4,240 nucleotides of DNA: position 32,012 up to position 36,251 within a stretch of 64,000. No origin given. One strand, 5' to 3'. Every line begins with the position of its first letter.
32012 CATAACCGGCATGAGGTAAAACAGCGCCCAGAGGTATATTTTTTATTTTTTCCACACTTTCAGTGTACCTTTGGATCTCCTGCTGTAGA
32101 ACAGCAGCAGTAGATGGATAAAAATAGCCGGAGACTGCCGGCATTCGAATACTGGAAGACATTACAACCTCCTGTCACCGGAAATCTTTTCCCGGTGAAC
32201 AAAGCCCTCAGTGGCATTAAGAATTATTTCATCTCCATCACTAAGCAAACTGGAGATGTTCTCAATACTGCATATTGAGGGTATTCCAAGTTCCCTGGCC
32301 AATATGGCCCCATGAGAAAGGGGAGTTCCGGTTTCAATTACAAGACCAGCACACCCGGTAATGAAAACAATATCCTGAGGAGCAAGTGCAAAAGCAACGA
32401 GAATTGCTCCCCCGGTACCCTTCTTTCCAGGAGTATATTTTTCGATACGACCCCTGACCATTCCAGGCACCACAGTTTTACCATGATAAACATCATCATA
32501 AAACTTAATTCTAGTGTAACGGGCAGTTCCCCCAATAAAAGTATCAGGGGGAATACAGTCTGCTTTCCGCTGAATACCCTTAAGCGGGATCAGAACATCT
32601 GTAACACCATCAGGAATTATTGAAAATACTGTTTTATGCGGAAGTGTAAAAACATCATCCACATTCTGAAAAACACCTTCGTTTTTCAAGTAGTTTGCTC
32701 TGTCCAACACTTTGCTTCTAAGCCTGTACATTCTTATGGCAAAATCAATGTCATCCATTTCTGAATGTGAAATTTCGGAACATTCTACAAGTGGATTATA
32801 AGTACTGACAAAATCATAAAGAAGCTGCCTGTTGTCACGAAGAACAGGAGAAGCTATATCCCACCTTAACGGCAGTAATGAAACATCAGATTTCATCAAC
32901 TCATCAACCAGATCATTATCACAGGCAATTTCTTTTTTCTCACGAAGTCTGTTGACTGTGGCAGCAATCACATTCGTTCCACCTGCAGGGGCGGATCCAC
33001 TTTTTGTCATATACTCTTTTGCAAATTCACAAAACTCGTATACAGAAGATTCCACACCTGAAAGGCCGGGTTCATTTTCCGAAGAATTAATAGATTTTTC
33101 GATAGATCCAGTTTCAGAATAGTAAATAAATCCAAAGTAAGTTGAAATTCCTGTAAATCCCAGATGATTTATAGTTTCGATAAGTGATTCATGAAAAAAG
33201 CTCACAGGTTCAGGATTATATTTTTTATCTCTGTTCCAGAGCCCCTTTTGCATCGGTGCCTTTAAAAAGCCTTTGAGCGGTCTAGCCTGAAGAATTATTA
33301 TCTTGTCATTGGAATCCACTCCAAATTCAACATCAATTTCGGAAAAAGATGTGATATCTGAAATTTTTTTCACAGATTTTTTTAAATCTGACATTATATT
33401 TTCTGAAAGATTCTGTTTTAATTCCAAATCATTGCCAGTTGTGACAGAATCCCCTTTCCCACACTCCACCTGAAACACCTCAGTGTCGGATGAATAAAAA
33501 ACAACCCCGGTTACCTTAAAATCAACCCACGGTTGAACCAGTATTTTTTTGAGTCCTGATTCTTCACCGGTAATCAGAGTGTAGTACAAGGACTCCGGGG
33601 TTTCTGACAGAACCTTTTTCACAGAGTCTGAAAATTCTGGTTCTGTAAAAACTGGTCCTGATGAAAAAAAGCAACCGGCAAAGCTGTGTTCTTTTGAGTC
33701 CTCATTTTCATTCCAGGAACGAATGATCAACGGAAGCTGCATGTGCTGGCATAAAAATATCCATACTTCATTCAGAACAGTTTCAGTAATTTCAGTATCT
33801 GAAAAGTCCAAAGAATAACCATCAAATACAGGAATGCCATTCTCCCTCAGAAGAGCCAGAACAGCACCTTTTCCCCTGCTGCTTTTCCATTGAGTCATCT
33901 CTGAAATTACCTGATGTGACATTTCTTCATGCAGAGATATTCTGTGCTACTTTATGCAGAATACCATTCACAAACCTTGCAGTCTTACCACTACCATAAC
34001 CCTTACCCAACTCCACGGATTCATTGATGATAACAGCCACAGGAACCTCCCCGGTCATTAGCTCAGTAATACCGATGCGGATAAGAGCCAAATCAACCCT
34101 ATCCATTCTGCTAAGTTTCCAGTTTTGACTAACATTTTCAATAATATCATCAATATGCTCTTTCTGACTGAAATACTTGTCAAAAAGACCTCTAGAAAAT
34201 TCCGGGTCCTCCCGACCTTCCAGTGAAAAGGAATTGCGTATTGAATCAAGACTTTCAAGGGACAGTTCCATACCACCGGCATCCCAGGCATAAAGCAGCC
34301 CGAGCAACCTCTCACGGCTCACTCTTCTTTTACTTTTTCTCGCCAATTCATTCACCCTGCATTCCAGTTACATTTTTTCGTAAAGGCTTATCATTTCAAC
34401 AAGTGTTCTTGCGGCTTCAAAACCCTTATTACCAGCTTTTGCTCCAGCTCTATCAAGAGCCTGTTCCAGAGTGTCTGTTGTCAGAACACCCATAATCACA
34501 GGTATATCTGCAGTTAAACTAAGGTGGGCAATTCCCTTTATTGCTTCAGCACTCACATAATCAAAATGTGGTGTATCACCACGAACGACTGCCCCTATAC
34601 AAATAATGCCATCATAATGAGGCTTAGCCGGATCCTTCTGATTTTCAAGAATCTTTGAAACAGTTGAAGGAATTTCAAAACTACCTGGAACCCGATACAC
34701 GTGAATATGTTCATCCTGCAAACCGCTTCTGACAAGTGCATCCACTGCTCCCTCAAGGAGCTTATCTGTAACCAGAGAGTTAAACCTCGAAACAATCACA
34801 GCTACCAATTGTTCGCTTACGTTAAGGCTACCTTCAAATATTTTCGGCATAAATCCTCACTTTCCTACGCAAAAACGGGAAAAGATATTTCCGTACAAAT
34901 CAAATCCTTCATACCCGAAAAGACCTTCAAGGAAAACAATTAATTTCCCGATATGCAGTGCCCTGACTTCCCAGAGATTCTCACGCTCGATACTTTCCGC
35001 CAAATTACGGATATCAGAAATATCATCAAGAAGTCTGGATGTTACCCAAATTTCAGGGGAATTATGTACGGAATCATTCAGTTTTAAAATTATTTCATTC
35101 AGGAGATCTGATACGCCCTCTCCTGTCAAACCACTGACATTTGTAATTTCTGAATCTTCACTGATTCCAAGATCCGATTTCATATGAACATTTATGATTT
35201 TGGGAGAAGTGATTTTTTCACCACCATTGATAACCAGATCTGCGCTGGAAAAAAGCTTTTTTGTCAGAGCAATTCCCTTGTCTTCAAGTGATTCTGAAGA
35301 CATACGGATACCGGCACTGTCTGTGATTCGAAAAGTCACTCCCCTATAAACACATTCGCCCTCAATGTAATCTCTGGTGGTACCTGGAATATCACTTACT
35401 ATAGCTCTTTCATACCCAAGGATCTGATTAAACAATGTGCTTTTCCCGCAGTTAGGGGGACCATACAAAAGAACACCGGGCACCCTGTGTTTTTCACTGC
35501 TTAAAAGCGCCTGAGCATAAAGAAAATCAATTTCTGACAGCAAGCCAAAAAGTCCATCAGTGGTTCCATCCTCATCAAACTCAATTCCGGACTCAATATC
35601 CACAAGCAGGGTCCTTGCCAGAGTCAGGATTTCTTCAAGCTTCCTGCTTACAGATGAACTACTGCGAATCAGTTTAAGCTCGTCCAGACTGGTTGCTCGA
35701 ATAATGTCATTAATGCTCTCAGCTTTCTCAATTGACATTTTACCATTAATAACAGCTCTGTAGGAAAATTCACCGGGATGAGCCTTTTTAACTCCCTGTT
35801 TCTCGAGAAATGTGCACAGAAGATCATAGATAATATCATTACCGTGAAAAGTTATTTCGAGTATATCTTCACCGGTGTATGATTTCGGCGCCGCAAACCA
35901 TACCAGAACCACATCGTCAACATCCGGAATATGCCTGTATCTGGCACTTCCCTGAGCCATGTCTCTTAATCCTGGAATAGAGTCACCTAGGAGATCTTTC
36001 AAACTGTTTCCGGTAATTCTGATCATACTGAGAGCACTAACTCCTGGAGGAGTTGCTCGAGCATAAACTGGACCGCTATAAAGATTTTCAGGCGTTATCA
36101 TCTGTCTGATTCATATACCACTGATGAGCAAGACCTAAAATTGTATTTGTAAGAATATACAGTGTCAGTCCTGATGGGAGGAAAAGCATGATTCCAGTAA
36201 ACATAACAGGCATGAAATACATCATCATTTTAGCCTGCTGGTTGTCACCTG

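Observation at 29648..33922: Dikinase / MEMO1 / CDP-alcohol phosphatidyltransferase / metallophosphoesterase module looks like an uncharacterised head-group biosynthesis pathway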

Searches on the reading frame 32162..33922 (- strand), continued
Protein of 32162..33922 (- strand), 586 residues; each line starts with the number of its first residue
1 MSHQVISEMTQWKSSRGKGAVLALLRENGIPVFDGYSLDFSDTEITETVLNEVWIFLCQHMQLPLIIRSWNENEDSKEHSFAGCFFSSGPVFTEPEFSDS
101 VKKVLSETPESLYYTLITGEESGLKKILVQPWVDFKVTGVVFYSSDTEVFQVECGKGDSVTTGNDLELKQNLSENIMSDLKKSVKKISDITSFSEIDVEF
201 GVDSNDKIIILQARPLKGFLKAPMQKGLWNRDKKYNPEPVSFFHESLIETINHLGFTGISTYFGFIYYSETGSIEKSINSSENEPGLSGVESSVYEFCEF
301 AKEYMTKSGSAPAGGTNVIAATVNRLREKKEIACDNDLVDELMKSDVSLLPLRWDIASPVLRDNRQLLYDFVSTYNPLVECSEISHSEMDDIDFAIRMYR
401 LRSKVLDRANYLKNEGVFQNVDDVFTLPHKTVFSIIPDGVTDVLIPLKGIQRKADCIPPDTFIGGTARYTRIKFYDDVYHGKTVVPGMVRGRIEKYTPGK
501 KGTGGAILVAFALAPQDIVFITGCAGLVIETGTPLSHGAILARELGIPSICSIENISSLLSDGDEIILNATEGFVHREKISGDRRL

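Call 58: predict_structure(alignment_id=A4)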
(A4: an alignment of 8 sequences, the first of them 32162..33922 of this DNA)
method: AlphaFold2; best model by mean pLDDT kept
length: 586 residues; sequences in the alignment: 8
mean_pLDDT: 76.5   pTM: 0.75
mean pLDDT of the five models: 76.5, 76.0, 75.8, 75.1, 73.6
residues with pLDDT >= 90: 75; 70-90: 362; 50-70: 87; < 50: 62
segments of 3 or more residues with pLDDT < 50: 1-6, 9-15, 158-170, 275-288, 310-314, 448-454, 581-586
pLDDT, mean of each block of 10 residues (from residue 1): 40 56 84 82 79 90 87 63 75 94 80 71 74 83 82 62 42 84 91 86 88 77 82 86 89 86 86 46 41 86 74 62 79 79 90 90 89 72 72 91 90 81 84 67 50 64 83 64 87 83 78 75 81 72 82 83 88 80 34
secondary structure, 60 per line:
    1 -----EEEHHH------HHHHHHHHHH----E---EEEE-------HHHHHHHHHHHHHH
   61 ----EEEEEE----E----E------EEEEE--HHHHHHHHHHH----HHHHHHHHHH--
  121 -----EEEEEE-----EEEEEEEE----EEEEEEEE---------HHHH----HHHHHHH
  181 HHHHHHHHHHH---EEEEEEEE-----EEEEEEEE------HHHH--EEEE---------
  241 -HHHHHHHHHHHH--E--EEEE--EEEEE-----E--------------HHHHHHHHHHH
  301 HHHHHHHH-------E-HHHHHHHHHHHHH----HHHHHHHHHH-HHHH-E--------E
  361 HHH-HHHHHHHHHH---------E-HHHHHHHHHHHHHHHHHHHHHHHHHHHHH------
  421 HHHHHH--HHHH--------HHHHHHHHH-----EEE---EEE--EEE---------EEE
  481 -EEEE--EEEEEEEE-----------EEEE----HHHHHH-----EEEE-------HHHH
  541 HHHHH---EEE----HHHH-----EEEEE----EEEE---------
elements in order: E6-8 H18-27 E36-39 H47-60 E65-70 E87-91 H94-104 H109-118 E126-131 E137-144 E149-156 H166-169 H174-191 E195-202 E208-215 H222-225 E228-231 H242-253 E259-262 E265-269 H290-308 H318-330 H335-344 H346-349 H365-374 H386-414 H421-426 H429-432 H441-449 E455-457 E461-463 E466-468 E478-480 E482-485 E488-495 E507-510 H515-520 E526-529 H537-545 E549-551 H556-559 E565-569 E574-577

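Call 60: fold_search(model_id=the predicted structure, library=pdb)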
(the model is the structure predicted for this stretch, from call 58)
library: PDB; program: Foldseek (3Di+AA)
matches with E <= 10: 956; with E <= 0.001: 384
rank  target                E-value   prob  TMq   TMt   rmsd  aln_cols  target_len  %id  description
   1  5hv1                  2.4e-21  1.00  0.36  0.27  18.6       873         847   14  Rifampin phosphotransferase in complex with AMPPNP and rifampin from Listeria monocytogenes (released 2016-03-30)
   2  5fbs                  2.5e-20  1.00  0.32  0.26  19.2       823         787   14  Crystal structure of rifampin phosphotransferase RPH-Lm from Listeria monocytogenes in complex with ADP and magnesium (released 2016-01-13)
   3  5hv3                  1.9e-19  1.00  0.46  0.34  15.4       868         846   13  Rifampin phosphotransferase G527Y mutant in complex with AMPPNP from Listeria monocytogenes (released 2016-03-30)
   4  5hv2                  3.5e-19  1.00  0.44  0.33  15.8       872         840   13  Rifampin phosphotransferase G527Y mutant from Listeria monocytogenes (released 2016-03-30)
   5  5fbt                  1.0e-18  1.00  0.28  0.23  19.8       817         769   14  Crystal structure of rifampin phosphotransferase RPH-Lm from Listeria monocytogenes in complex with rifampin (released 2015-12-30)
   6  5fbu                  3.6e-14  1.00  0.22  0.18  19.7       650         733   13  Crystal structure of rifampin phosphotransferase RPH-Lm from Listeria monocytogenes in complex with rifampin-phosphate (released 2015-12-30)
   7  1kbl                  3.9e-10  1.00  0.40  0.28  16.0       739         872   12  PYRUVATE PHOSPHATE DIKINASE (released 2002-01-30)
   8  5jvj_B                4.6e-10  1.00  0.22  0.17  23.8       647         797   12  C4-type pyruvate phosphate dikinase: different conformational states of the nucleotide binding domain in the dimer (released 2017-04-05)
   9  1dik                  1.5e-09  1.00  0.40  0.28  14.5       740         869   11  PYRUVATE PHOSPHATE DIKINASE (released 1996-04-03)
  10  1ggo                  1.6e-09  1.00  0.39  0.28  15.0       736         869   11  T453A MUTANT OF PYRUVATE, PHOSPHATE DIKINASE (released 2001-01-10)
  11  5lu4_A                3.6e-09  1.00  0.27  0.20  16.7       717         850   12  C4-type pyruvate phosphate dikinase: conformational intermediate of central domain in the swiveling mechanism (released 2017-05-24)
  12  5lu4_B                6.8e-09  1.00  0.27  0.20  18.5       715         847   12  C4-type pyruvate phosphate dikinase: conformational intermediate of central domain in the swiveling mechanism (released 2017-05-24)
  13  2dik                  1.2e-08  1.00  0.40  0.28  16.4       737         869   11  R337A MUTANT OF PYRUVATE PHOSPHATE DIKINASE (released 1999-09-13)
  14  5jvl_A                1.3e-08  1.00  0.28  0.19  21.4       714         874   11  C4-type pyruvate phospate dikinase: nucleotide binding domain with bound ATP analogue (released 2017-04-05)
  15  5jvj_A                1.6e-08  1.00  0.24  0.17  22.3       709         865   11  C4-type pyruvate phosphate dikinase: different conformational states of the nucleotide binding domain in the dimer (released 2017-04-05)
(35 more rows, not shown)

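Call 66: search_protein_families(library=pfam, proteins=[L093:15418-16578:-], max_evalue=0.01)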
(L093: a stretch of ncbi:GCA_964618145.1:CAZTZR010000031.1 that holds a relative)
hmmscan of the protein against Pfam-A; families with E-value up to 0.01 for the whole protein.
L093:15418-16578:- (386 aa): 3 families
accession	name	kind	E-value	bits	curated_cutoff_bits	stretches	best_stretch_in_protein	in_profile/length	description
PF04055.27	Radical_SAM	-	5.7e-10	40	29.5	1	57-228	2-165/166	Radical SAM superfamily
PF12836.13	HHH_3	-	5.9e-06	26.7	27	1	312-340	8-36/65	Helix-hairpin-helix motif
PF00633.29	HHH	-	3.4e-05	23.9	24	1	312-336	5-29/30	Helix-hairpin-helix motif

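Call 77: search_protein_families(library=padloc, proteins=[window:32162-33922:-], max_evalue=0.001)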
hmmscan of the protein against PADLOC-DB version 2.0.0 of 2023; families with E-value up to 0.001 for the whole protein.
window:32162-33922:- (586 aa): 0 families

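Call 110: search_protein_families(library=pfam, alignment_id=A4, max_evalue=1)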
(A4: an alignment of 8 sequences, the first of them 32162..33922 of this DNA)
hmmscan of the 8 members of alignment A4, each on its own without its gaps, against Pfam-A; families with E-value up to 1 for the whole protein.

A. member 1, window:32162-33922:- (586 aa): 2 families
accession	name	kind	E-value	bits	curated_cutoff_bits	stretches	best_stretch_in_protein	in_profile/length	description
PF00391.29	PEP-utilizers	-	9e-18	64.1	23.1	1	504-573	3-72/72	PEP-utilising enzyme, mobile domain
PF01326.24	PPDK_N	-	1.9e-09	37.7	27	2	160-217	253-310/328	Pyruvate phosphate dikinase, AMP/ATP-binding domain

B. families by the number of members that match (of 8 scanned): 3 families
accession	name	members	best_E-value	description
PF00391.29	PEP-utilizers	8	9e-18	PEP-utilising enzyme, mobile domain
PF01326.24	PPDK_N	8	7.3e-13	Pyruvate phosphate dikinase, AMP/ATP-binding domain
PF13693.12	HTH_35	1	0.87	Winged helix-turn-helix DNA-binding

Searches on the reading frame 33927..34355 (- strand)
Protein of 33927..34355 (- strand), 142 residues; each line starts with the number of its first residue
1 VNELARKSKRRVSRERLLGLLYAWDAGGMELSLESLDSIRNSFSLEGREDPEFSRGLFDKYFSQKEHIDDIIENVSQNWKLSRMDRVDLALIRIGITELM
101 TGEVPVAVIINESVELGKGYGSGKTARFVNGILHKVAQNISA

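Call 4: search_protein_families(library=pfam, proteins=[window:33927-34355:-], max_evalue=0.01)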
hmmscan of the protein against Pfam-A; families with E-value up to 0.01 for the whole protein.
window:33927-34355:- (142 aa): 1 family
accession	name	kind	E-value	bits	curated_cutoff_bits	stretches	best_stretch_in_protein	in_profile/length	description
PF01029.23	NusB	-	7.2e-28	98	23.1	1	13-137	3-132/133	NusB family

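Call 5: search_protein_families(library=ncbifam, proteins=[window:33927-34355:-], max_evalue=0.01)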
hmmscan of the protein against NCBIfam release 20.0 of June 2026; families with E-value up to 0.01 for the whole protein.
window:33927-34355:- (142 aa): 5 families
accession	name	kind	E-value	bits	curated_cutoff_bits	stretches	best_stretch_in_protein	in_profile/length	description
TIGR01951.1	nusB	equivalog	2.4e-33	115.2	88.35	1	9-139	1-130/131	transcription antitermination factor NusB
NF001223.0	PRK00202.1-1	equivalog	1.8e-18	66.9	131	1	8-139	7-143/146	transcription antitermination factor NusB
NF011494.0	PRK14902.1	equivalog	4.4e-08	32.3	319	1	61-139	51-128/444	16S rRNA (cytosine(967)-C(5))-methyltransferase RsmB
NF011493.0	PRK14901.1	equivalog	5.8e-05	22.1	540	1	64-138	53-127/447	16S rRNA (cytosine(967)-C(5))-methyltransferase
NF001230.0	PRK00202.2-5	equivalog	0.00015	21.6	132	1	60-138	70-149/165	transcription antitermination factor NusB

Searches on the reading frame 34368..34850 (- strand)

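Call 4: search_protein_families(library=pfam, proteins=[window:34368-34850:-], max_evalue=0.01)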
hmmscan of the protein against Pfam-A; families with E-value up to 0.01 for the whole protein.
window:34368-34850:- (160 aa): 1 family
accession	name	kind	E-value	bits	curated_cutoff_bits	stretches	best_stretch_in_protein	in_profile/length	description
PF00885.24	DMRL_synthase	-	8.1e-53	178.5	26.7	1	16-157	4-138/139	6,7-dimethyl-8-ribityllumazine synthase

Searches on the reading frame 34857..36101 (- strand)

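Call 4: search_protein_families(library=pfam, proteins=[window:34857-36101:-], max_evalue=0.01)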
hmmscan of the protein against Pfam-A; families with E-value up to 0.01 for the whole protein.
window:34857-36101:- (414 aa): 7 families
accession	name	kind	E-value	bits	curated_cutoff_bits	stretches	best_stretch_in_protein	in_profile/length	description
PF10396.14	TrmE_N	-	2.9e-24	86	29.8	1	12-121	2-117/117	GTP-binding protein TrmE N-terminus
PF01926.29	MMR_HSR1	-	9.2e-18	64.9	21.9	1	210-292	2-81/113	50S ribosome-binding GTPase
PF02421.24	FeoB_N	-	2.6e-10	40.5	27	1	210-292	3-84/156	Ferrous iron transport protein B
PF12631.12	MnmE_helical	-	2.4e-09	38.1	40.1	1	126-411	3-211/211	MnmE helical domain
PF13191.12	AAA_16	-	0.0032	18.4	32.6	1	189-233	7-51/167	AAA ATPase domain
PF01637.24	ATPase_2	-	0.0046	17.2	33.2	0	210-228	23-41/225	ATPase domain predominantly from Archaea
PF00910.28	RNA_helicase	-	0.007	17.3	21.5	0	210-227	1-18/105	RNA helicase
